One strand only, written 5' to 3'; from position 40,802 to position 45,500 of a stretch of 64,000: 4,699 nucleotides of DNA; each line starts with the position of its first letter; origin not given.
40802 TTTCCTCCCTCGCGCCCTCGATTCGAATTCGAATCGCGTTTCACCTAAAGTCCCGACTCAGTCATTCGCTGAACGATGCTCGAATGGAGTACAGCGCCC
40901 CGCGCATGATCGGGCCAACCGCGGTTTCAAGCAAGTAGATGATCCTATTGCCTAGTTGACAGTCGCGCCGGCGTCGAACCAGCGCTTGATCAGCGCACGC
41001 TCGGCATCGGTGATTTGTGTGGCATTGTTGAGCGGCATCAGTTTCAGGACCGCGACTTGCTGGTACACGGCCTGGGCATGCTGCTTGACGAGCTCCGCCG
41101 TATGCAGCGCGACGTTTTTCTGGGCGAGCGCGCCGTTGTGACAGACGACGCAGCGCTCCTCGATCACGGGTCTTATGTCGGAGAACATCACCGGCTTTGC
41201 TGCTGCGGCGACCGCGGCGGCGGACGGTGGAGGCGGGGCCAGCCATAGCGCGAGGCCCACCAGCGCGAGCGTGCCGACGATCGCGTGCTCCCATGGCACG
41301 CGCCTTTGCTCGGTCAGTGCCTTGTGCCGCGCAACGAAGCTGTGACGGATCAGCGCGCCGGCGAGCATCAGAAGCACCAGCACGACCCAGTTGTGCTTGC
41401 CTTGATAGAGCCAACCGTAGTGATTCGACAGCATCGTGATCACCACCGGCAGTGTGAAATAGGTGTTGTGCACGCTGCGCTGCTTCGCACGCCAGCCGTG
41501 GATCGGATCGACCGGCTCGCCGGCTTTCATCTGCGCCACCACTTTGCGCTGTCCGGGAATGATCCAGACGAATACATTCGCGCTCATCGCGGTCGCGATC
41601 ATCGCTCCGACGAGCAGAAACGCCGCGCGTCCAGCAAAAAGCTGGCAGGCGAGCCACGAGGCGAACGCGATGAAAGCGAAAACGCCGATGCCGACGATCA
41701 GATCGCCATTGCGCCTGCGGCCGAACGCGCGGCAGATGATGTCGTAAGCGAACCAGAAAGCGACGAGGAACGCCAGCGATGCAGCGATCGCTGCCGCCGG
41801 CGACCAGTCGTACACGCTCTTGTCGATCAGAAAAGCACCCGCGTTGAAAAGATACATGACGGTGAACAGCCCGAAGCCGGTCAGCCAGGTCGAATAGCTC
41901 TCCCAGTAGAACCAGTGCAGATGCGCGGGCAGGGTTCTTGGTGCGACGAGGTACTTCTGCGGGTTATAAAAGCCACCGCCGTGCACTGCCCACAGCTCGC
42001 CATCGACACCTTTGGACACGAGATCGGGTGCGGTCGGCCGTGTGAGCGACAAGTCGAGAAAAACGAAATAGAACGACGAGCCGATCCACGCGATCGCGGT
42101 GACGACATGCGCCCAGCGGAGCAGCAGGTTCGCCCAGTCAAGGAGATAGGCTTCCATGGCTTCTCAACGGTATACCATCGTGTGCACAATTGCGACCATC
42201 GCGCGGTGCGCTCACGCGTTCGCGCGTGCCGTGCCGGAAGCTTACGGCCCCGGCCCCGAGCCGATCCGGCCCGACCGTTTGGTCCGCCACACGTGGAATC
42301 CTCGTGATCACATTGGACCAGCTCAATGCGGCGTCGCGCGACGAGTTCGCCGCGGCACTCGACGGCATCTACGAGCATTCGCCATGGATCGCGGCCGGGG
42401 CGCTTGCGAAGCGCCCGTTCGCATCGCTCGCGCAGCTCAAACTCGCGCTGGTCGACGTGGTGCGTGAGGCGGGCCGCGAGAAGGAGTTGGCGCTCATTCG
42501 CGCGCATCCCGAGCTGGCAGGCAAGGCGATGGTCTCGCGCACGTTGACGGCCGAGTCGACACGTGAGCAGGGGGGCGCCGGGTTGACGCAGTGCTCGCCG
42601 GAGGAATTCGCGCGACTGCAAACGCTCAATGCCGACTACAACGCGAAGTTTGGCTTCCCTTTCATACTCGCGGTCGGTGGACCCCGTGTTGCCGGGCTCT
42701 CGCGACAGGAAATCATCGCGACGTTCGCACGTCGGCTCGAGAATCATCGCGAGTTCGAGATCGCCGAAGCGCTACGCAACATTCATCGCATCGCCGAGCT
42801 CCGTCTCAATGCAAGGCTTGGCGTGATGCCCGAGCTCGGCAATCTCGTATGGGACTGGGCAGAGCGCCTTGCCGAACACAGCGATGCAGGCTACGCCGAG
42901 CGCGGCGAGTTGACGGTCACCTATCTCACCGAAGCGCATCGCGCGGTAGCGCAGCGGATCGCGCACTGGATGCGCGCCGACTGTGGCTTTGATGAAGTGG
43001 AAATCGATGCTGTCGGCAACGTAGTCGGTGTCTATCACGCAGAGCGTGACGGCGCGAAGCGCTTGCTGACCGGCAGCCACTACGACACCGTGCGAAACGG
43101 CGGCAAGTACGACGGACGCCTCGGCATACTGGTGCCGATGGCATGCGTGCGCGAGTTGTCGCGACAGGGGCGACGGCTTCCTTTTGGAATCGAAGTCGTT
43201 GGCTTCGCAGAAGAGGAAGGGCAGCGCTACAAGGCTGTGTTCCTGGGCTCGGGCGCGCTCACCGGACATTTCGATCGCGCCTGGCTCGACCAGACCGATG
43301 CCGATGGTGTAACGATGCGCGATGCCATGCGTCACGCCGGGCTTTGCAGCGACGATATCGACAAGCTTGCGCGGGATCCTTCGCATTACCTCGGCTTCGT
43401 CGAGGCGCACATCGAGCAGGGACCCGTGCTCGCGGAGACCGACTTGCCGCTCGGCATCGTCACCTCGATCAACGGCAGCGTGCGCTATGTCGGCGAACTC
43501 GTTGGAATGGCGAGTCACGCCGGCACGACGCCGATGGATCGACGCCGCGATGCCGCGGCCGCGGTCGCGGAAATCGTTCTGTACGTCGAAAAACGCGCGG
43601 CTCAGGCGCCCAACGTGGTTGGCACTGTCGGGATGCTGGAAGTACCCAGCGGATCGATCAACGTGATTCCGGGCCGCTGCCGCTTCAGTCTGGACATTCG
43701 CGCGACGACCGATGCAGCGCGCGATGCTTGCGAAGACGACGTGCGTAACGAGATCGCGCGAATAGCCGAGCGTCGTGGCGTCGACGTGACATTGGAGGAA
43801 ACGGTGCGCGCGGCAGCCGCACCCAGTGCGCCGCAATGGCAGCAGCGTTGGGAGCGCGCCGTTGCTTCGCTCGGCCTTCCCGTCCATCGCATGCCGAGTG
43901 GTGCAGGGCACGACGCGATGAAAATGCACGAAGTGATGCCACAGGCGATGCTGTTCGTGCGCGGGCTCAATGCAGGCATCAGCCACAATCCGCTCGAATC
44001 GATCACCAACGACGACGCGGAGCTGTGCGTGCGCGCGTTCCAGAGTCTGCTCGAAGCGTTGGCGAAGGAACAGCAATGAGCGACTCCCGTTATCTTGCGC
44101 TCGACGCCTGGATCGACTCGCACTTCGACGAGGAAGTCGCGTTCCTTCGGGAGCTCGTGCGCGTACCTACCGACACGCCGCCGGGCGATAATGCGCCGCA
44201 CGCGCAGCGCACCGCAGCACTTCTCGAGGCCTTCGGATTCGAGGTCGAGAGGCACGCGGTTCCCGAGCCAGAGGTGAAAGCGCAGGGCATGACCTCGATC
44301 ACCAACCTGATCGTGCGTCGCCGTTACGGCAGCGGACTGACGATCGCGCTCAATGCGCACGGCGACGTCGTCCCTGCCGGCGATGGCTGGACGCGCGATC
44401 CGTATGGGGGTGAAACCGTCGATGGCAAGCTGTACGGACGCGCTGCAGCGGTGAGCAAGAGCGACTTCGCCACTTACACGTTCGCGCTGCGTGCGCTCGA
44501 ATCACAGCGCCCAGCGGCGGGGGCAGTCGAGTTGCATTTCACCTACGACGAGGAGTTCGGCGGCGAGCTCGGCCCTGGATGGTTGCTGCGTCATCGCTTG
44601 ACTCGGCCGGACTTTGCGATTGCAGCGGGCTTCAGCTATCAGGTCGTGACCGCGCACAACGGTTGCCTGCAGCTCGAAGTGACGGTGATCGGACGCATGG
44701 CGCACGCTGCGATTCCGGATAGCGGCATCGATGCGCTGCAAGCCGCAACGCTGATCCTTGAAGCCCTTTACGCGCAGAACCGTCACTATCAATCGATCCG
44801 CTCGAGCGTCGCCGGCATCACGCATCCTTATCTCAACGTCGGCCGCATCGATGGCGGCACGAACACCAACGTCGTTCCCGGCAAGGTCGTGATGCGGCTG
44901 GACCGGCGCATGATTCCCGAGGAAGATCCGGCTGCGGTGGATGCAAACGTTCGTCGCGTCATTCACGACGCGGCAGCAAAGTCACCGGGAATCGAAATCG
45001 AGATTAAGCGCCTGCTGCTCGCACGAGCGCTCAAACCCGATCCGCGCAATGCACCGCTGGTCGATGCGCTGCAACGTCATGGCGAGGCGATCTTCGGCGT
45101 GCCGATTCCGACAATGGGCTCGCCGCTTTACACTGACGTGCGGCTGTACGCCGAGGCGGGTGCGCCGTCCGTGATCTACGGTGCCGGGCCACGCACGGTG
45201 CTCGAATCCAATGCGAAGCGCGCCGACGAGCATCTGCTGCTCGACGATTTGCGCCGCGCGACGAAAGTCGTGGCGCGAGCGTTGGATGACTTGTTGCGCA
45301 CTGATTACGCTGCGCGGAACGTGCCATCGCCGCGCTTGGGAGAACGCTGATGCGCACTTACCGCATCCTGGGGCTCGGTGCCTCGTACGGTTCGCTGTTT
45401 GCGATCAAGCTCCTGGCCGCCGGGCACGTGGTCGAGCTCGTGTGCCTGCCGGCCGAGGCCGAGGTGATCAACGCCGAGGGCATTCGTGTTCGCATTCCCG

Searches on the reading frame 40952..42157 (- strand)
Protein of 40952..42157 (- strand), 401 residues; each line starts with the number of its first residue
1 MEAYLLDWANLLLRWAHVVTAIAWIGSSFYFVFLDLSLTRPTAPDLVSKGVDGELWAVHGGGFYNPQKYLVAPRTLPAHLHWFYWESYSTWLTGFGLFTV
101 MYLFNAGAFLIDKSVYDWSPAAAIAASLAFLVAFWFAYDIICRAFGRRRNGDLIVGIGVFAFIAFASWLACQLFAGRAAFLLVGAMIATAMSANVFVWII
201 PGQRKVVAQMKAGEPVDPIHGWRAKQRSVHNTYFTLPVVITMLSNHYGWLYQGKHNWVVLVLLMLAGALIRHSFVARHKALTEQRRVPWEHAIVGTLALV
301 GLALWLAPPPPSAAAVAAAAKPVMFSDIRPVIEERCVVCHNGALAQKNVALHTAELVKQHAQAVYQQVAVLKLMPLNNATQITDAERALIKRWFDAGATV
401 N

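Call 8: search_protein_families(library=pfam, proteins=[window:40952-42157:-], max_evalue=0.00001)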
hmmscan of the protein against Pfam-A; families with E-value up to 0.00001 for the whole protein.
window:40952-42157:- (401 aa): 1 family
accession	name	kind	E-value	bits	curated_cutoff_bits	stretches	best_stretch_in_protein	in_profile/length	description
PF06181.16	Urate_ox_N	-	1.6e-127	425.4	26.9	1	3-303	1-291/295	Urate oxidase N-terminal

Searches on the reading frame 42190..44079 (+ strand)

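Call 8: search_protein_families(library=pfam, proteins=[window:42190-44079:+], max_evalue=0.00001)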
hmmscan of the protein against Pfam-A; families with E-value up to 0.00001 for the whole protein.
window:42190-44079:+ (629 aa): 2 families
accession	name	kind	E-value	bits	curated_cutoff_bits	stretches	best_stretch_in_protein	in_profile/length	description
PF09349.15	OHCU_decarbox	-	5.9e-48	163.7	24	1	46-207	1-155/155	OHCU decarboxylase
PF01546.33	Peptidase_M20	-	3.7e-20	73.2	24.6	1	294-622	2-205/206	Peptidase family M20/M25/M40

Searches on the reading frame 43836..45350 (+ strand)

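Call 8: search_protein_families(library=pfam, proteins=[window:43836-45350:+], max_evalue=0.00001)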
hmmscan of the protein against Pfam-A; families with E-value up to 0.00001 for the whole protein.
window:43836-45350:+ (504 aa): 2 families
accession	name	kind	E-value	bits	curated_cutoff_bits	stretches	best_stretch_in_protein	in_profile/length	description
PF01546.33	Peptidase_M20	-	2.7e-23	83.4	24.6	1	171-484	1-205/206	Peptidase family M20/M25/M40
PF07687.19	M20_dimer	-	1e-16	61.3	21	1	272-381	1-104/107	Peptidase dimerisation domain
